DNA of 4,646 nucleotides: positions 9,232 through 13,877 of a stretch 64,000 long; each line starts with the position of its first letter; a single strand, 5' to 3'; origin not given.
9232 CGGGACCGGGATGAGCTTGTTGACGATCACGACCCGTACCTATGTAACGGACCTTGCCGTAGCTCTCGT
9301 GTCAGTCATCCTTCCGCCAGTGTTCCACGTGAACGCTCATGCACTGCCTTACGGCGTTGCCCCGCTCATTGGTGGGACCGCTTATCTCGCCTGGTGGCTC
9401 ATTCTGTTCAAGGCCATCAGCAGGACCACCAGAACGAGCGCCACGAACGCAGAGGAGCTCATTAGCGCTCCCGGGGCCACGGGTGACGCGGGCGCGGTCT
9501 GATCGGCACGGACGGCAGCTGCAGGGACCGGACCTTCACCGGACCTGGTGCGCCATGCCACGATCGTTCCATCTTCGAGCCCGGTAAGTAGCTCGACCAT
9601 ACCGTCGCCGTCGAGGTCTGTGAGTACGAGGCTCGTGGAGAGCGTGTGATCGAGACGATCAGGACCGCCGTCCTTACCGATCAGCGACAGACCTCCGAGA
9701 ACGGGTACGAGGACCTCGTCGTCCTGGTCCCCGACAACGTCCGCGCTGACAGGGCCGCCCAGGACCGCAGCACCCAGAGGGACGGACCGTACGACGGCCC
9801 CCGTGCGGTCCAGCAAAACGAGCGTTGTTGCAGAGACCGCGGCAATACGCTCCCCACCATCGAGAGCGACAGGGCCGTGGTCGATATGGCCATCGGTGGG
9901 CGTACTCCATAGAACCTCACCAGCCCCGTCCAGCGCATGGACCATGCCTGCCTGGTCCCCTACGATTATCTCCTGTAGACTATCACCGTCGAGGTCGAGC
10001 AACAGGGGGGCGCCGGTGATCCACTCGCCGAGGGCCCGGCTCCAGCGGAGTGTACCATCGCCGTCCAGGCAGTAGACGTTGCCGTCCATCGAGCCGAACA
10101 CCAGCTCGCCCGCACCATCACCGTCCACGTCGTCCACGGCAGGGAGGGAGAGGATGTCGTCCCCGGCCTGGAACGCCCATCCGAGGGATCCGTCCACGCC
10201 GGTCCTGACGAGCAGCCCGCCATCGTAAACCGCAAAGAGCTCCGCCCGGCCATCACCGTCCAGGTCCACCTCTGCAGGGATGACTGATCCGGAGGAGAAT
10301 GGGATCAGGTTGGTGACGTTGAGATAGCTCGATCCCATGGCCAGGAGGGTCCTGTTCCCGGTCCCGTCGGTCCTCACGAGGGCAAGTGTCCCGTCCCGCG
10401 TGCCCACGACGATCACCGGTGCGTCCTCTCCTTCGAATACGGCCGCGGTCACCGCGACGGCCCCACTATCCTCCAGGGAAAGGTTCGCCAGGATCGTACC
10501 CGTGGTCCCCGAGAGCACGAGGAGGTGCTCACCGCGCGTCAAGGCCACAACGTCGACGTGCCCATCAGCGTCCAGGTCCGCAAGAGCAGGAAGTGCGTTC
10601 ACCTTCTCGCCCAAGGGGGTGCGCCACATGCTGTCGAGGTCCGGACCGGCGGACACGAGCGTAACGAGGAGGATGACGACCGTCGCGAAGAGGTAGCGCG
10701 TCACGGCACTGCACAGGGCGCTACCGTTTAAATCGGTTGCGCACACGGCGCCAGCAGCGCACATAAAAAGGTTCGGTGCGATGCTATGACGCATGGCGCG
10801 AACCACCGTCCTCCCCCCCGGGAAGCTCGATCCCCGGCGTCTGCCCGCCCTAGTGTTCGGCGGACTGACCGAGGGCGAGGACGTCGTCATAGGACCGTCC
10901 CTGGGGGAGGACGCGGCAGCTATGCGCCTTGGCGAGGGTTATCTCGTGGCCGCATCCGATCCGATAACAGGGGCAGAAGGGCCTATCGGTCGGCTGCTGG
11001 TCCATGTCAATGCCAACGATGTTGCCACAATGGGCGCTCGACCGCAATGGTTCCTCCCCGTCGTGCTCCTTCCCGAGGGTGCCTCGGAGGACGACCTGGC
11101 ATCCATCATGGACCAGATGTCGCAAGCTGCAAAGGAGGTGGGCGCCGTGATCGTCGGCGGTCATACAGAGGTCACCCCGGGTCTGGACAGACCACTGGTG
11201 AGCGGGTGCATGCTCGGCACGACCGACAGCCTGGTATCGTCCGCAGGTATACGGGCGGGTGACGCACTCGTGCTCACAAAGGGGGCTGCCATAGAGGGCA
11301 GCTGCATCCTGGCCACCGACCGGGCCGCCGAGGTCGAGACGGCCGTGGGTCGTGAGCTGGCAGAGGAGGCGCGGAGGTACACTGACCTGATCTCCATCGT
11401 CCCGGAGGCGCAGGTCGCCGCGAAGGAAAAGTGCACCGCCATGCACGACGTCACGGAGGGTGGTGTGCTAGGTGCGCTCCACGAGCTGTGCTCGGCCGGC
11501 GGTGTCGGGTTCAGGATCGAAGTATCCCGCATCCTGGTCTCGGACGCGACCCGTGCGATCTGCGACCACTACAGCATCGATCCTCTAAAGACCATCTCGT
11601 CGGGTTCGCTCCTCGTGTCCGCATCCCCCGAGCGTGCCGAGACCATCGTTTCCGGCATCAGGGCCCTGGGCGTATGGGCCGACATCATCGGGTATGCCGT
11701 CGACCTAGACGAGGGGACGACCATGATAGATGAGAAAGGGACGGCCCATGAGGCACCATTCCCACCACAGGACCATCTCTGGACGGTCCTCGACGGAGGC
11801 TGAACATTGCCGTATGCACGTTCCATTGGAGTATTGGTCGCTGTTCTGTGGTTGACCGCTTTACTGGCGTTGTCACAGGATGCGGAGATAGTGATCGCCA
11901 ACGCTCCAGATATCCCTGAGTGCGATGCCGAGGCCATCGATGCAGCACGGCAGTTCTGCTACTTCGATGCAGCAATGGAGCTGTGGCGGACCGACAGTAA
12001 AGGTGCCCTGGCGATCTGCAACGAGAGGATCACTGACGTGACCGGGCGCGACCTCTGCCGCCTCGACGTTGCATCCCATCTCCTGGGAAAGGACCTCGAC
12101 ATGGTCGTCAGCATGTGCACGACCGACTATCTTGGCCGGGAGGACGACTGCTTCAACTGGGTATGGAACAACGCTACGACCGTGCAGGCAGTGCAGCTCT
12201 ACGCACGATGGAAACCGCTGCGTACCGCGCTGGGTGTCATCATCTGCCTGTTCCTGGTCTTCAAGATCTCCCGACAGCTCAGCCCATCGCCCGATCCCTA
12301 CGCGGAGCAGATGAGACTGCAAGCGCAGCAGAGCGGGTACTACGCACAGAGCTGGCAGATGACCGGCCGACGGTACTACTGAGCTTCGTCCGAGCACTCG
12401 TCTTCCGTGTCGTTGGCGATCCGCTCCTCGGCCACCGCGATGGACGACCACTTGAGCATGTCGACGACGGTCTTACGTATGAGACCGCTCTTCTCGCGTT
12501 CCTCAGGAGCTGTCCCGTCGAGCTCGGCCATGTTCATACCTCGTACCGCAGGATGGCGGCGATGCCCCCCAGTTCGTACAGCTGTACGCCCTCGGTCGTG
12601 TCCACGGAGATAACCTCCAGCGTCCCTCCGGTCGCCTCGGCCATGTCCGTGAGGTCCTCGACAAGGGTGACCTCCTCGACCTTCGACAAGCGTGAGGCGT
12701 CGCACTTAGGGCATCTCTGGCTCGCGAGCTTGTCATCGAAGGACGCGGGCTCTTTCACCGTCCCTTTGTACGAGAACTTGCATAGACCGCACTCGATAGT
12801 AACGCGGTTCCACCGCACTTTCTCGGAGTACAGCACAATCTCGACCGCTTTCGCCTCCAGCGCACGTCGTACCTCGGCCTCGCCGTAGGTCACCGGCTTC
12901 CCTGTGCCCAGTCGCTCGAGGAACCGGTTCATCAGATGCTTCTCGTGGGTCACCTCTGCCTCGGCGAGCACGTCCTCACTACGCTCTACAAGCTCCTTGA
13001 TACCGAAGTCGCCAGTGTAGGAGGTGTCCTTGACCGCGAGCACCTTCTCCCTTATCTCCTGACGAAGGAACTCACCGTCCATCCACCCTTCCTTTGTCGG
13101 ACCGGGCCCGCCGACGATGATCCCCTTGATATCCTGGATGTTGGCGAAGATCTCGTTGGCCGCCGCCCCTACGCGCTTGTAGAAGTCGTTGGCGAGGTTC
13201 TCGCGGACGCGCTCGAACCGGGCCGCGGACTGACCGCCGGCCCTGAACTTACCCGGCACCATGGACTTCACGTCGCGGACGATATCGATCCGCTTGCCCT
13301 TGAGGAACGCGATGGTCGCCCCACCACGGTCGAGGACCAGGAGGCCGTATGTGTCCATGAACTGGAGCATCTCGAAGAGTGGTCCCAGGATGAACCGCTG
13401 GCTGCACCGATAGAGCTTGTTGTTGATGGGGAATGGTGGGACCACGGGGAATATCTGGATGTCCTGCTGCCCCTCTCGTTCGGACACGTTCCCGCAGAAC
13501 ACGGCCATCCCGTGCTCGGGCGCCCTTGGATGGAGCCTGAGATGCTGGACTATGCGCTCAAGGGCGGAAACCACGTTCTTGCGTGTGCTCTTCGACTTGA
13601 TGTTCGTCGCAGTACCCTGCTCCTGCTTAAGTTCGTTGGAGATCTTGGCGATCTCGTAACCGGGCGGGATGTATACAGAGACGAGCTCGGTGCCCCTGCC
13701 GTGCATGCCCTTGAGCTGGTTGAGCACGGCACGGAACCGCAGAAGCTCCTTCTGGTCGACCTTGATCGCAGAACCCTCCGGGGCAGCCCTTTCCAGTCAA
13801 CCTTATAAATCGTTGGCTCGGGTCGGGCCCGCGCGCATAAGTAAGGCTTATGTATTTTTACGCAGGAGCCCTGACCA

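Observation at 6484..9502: NifU-like scaffold + extracellular tandem-Rieske lipoprotein + CcdA/DsbD-like membrane protein cluster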

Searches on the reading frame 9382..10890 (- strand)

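Call 3: search_protein_families(library=pfam, proteins=[window:9382-10890:-], max_evalue=0.1)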
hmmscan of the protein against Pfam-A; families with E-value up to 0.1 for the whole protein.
window:9382-10890:- (502 aa): 9 families
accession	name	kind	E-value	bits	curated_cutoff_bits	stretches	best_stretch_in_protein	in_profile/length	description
PF13570.13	Beta-prop_ACSF4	-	3.4e-18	66.6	133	1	208-381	55-221/329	Beta-alanine-activating enzyme, beta-propeller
PF13517.12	FG-GAP_3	-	4.8e-13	49.9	26.9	3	209-264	1-60/61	FG-GAP-like repeat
PF25292.1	Beta-prop_CGLA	-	7.9e-13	49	26.8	2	222-284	7-68/316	Lambda-carrageenase beta-propeller domain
PF13360.13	PQQ_2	-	4e-07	30.4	27.6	2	315-383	3-72/233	Outer membrane protein assembly factor BamB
PF15907.11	Itfg2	-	5.8e-07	29.5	27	2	217-279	222-283/330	Integrin-alpha FG-GAP repeat-containing protein 2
PF14783.12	BBS2_Mid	-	2.1e-06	28.2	27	0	420-448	1-29/108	Ciliary BBSome complex subunit 2, middle region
PF01839.29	FG-GAP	-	7.6e-06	26.1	22.1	0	297-325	7-33/37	FG-GAP repeat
PF23743.1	Beta-prop_BBS7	-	2.5e-05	24.2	27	0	96-186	126-213/299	BBS7 beta-propeller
PF25293.1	Beta-prop_EMC1_N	-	0.04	14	34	0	89-168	99-176/219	EMC1 N-terminal beta-propeller domain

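Call 4: search_protein_families(library=ncbifam, proteins=[window:9382-10890:-], max_evalue=0.1)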
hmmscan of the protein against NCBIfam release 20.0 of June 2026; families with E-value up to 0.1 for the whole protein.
window:9382-10890:- (502 aa): 3 families
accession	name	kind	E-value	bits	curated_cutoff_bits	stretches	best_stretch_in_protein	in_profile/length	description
TIGR03300.1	assembly_YfgL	equivalog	1.3e-06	27.4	285.2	1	306-384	66-145/377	outer membrane protein assembly factor BamB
NF052323.1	T9SSA_dep_M6i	equivalog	7.2e-06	24.2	600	1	247-328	786-875/1043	T9SS-dependent M6-like inactivated metalloprotease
NF008351.0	PRK11138.1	equivalog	0.026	13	423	0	306-349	121-165/394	outer membrane protein assembly factor BamB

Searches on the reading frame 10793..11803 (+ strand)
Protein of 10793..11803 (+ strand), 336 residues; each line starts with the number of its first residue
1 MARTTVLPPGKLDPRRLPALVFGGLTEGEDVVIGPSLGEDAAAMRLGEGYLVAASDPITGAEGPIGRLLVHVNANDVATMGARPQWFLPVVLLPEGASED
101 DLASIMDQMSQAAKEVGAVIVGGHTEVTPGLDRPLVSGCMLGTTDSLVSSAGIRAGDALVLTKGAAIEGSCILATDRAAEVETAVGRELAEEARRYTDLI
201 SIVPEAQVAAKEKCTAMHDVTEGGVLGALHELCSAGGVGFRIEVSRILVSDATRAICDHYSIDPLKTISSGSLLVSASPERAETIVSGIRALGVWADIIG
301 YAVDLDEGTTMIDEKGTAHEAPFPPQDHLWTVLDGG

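Call 3: search_protein_families(library=pfam, proteins=[window:10793-11803:+], max_evalue=0.1)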
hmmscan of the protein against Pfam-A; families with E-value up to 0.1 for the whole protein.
window:10793-11803:+ (336 aa): 2 families
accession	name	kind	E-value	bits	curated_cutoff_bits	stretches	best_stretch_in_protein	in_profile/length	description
PF02769.27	AIRS_C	-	4.6e-22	79.3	23.1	1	154-309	1-152/156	AIR synthase related protein, C-terminal domain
PF00586.29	AIRS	-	8.2e-20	71.7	24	1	38-143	1-111/112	AIR synthase related protein, N-terminal domain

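Call 4: search_protein_families(library=ncbifam, proteins=[window:10793-11803:+], max_evalue=0.1)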
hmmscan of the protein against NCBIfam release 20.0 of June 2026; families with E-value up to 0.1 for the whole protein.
window:10793-11803:+ (336 aa): 20 families
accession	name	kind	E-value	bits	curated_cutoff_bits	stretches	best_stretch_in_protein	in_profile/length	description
TIGR02124.1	hypE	equivalog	1e-31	110.2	251.6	1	39-311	34-309/332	hydrogenase expression/formation protein HypE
TIGR00476.1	selD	equivalog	1.7e-23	83.3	125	1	28-261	35-265/311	selenide, water dikinase SelD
TIGR01379.1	thiL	equivalog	3.8e-22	78.7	184.15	1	64-317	59-307/320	thiamine-phosphate kinase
TIGR04049.1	AIR_rel_sll0787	hypoth_equivalog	5.8e-20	71.6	321.3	1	36-303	41-291/318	sll0787 family AIR synthase-like protein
NF004353.0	PRK05731.2-2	equivalog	9.7e-19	67.6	301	1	36-270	17-248/311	thiamine-phosphate kinase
NF010705.0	PRK14105.1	equivalog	4.6e-16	58.6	291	1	19-314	28-338/345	selenide, water dikinase SelD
NF004351.0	PRK05731.1-4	equivalog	6.2e-15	55.1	324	1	24-296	26-297/321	thiamine-phosphate kinase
TIGR03267.1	methan_mark_2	hypoth_equivalog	9.7e-14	51.1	365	1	36-302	42-295/323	methanogenesis marker 2 protein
NF002098.0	PRK00943.1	equivalog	2e-13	50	299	1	29-251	40-259/347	selenide, water dikinase SelD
TIGR04050.1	MSMEG_0567_Cter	hypoth_equivalog_domain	3.3e-10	39.9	312.2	1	66-248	64-227/296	MSMEG_0567/sll0787 family protein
NF002290.1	PRK01213.1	equivalog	3.3e-07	28.9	648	1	101-304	495-691/723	phosphoribosylformylglycinamidine synthase subunit PurL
TIGR04369.1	fusion_not_SelD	hypoth_equivalog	4e-07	28.6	700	1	66-244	416-605/701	oxidoreductase/SelD-related fusion protein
TIGR00878.1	purM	equivalog_domain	1.6e-06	27.6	236.35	1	65-163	77-179/332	phosphoribosylformylglycinamidine cyclo-ligase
NF010690.0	PRK14090.1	equivalog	2.7e-06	26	1047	1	54-304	75-314/601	phosphoribosylformylglycinamidine synthase subunit PurL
NF004350.0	PRK05731.1-1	equivalog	5.1e-06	25.6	441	1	71-259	70-251/325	thiamine-phosphate kinase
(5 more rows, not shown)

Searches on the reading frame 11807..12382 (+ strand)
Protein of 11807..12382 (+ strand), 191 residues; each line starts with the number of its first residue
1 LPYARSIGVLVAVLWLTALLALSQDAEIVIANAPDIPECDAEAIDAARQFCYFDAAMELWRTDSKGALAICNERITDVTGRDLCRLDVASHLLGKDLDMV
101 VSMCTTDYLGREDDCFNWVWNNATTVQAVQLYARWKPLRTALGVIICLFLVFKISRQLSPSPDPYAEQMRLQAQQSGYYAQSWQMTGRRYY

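Call 3: search_protein_families(library=pfam, proteins=[window:11807-12382:+], max_evalue=0.1)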
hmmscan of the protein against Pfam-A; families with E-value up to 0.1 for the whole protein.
window:11807-12382:+ (191 aa): 1 family
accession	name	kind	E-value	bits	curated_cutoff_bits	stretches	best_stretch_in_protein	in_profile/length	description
PF03856.18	SUN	-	0.025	14.5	25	1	76-126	83-137/245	Beta-glucosidase (SUN family)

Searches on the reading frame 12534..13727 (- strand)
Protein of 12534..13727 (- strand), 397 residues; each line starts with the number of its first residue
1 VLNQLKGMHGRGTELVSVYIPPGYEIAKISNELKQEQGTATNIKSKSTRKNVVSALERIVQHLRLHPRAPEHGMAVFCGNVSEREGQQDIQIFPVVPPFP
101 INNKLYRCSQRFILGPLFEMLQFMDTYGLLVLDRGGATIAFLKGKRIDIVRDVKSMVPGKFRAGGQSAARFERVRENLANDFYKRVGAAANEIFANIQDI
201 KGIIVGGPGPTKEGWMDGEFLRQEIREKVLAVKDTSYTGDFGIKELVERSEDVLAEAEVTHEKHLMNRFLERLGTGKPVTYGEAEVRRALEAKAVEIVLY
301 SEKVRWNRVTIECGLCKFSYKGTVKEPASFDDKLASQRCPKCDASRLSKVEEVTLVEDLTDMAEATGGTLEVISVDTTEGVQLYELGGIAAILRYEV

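Call 52: list_cluster_members(proteins=[window:12534-13727:-, window:6866-7747:+, window:6484-6702:+, window:10793-11803:+, L021:5992-6750:+, L018:5992-6759:+, L019:5927-6700:+, L020:4081-4878:+])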
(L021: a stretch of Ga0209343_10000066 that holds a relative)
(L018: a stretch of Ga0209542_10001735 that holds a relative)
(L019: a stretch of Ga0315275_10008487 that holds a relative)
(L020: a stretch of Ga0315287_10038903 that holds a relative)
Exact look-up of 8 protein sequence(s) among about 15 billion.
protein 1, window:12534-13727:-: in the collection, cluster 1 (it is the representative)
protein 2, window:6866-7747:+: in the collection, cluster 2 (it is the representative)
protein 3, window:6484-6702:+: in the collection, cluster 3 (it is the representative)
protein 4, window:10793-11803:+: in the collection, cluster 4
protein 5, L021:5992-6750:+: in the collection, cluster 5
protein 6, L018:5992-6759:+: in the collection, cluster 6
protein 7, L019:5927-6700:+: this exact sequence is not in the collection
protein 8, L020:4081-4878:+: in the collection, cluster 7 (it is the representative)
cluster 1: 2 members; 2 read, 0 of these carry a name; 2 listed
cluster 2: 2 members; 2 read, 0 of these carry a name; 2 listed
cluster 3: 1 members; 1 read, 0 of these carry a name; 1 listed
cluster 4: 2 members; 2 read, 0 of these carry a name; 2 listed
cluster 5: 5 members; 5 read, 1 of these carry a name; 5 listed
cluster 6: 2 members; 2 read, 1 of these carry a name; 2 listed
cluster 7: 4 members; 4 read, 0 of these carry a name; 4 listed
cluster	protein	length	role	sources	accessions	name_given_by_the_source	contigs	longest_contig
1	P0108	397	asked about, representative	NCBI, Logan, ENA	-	-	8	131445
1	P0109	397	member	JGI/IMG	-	-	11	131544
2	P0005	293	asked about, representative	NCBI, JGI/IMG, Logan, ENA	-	-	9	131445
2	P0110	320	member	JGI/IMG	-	-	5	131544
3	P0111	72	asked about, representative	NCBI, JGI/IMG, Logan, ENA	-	-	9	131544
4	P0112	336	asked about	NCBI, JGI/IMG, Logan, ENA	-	-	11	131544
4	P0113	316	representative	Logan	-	-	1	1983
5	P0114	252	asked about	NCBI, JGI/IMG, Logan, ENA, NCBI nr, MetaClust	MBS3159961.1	sulfite exporter TauE/SafE family protein [Candidatus Woesearchaeota archaeon] | \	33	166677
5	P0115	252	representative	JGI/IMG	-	-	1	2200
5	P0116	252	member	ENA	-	-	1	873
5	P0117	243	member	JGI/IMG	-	-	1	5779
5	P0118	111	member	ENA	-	-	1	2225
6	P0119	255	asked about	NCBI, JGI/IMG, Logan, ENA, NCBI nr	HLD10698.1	MAG TPA: sulfite exporter TauE/SafE family protein [Candidatus Nanoarchaeia archaeon] | sulfite exporter TauE/SafE family protein [Candidatus Nanoarchaeia archaeon]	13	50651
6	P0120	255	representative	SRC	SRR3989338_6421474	-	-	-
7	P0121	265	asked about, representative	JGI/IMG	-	-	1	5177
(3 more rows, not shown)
